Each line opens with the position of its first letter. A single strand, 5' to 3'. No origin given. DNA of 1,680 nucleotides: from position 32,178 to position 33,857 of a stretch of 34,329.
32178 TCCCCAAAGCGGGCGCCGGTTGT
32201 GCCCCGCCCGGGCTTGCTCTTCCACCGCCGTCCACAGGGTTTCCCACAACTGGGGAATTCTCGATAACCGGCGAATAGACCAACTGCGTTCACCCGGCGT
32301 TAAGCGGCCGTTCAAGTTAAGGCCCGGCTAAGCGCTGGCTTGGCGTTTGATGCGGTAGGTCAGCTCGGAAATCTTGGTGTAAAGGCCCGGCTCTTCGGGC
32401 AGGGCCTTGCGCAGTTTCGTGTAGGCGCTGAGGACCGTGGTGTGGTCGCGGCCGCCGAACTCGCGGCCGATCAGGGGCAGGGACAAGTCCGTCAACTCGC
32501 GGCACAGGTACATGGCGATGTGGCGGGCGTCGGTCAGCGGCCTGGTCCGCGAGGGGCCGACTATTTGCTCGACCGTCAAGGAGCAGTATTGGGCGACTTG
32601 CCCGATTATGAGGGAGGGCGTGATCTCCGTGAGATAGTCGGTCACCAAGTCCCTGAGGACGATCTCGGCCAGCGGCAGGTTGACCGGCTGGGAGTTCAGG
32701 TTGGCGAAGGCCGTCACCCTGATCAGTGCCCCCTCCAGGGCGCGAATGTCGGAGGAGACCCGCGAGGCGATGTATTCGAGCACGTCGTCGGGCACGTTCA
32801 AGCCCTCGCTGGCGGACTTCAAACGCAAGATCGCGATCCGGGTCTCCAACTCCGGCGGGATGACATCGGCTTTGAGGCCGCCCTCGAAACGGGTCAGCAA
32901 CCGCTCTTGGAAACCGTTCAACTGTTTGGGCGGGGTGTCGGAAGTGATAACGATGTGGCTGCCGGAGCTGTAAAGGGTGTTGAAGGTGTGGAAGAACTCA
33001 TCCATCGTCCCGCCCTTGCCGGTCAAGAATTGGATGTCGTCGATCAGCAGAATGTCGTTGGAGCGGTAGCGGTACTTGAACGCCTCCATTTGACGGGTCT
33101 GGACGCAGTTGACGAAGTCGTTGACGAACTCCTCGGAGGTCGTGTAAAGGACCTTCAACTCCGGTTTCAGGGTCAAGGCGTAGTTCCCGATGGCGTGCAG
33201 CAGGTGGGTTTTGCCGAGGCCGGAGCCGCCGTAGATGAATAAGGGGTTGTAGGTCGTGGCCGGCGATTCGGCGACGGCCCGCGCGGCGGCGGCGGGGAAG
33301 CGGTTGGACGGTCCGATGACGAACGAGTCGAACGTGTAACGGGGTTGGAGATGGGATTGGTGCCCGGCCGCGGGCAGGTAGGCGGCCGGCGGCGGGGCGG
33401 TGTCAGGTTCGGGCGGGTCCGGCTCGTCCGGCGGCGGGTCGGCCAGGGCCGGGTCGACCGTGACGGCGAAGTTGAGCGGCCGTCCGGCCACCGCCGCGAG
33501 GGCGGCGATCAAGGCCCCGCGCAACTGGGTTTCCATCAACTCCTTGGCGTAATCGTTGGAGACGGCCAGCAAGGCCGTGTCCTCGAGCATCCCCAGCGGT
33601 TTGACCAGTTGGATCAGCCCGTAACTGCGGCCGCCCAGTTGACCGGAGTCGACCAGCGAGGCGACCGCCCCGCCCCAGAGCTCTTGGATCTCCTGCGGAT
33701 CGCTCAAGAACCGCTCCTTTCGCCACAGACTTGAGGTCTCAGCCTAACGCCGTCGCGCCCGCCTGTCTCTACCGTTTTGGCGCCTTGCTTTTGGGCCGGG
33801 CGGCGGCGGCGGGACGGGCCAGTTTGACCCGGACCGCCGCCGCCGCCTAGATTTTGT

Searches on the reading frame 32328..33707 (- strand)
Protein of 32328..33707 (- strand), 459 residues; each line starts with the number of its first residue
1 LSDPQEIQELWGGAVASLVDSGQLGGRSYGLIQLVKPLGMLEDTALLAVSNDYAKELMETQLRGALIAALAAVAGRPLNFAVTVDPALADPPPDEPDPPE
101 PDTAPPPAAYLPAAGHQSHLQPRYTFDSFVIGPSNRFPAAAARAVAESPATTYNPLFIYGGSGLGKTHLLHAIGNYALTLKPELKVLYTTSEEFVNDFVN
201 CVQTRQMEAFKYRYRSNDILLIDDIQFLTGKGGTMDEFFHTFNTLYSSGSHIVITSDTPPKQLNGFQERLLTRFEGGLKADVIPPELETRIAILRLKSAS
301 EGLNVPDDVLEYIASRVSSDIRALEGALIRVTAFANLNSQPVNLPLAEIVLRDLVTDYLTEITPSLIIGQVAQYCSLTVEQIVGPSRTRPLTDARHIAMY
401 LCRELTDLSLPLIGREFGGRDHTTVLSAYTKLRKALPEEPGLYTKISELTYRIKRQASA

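Call 92: search_protein_families(library=pfam, max_evalue=0.0001, proteins=[window:32328-33707:-])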
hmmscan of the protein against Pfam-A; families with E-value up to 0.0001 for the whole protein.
window:32328-33707:- (459 aa): 4 families
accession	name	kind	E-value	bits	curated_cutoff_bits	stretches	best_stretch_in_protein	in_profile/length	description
PF00308.24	Bac_DnaA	-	4.4e-67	225.7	23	1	120-280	1-161/162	Bacterial DnaA ATPAse domain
PF08299.17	Bac_DnaA_C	-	8.7e-26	90.2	31.5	1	365-431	2-68/69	Bacterial dnaA protein helix-turn-helix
PF01695.23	IstB_IS21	-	3.1e-08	33.8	24.1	1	156-259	95-195/238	IstB-like ATP binding protein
PF00004.35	AAA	-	7.6e-06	26.9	21.2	1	157-249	2-99/131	ATPase family associated with various cellular activities (AAA)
